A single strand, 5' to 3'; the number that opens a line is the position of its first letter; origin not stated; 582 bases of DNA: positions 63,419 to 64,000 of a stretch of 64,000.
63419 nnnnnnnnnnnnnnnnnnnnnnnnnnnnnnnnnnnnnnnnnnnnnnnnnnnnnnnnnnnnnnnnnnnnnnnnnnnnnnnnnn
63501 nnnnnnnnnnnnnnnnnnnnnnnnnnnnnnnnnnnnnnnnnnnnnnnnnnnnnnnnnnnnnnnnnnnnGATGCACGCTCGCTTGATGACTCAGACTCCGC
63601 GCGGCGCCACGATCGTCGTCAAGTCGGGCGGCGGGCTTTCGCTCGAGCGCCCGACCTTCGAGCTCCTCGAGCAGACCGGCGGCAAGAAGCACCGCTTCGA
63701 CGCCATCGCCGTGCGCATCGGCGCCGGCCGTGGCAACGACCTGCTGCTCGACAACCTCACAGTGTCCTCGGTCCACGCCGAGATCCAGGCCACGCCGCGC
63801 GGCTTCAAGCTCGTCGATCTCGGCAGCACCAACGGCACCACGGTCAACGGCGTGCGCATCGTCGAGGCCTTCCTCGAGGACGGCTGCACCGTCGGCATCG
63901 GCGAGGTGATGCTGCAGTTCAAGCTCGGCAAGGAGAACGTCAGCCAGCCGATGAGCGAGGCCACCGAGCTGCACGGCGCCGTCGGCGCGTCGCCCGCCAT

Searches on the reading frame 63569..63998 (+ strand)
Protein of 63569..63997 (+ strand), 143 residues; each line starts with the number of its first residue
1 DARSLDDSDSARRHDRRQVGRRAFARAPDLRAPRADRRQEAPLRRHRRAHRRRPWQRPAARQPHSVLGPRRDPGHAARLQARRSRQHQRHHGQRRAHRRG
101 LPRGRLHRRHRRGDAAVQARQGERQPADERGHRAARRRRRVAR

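Call 91: search_protein_families(library=pfam, proteins=[window:63569-63997:+], max_evalue=0.01)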
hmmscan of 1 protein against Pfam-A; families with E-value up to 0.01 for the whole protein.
window:63569-63997:+ (143 aa): 0 families

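Call 92: search_protein_families(library=pfam, proteins=[window:63570-63998:+], max_evalue=0.01)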
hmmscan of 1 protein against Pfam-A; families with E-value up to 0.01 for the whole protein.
window:63570-63998:+ (143 aa): 2 families
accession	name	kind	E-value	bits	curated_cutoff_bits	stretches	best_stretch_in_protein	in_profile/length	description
PF00498.31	FHA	-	3.9e-15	56.5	20.7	1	48-111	1-67/67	FHA domain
PF16697.10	Yop-YscD_cpl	-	1e-10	42.2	33.2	1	38-118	9-91/94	Inner membrane component of T3SS, cytoplasmic domain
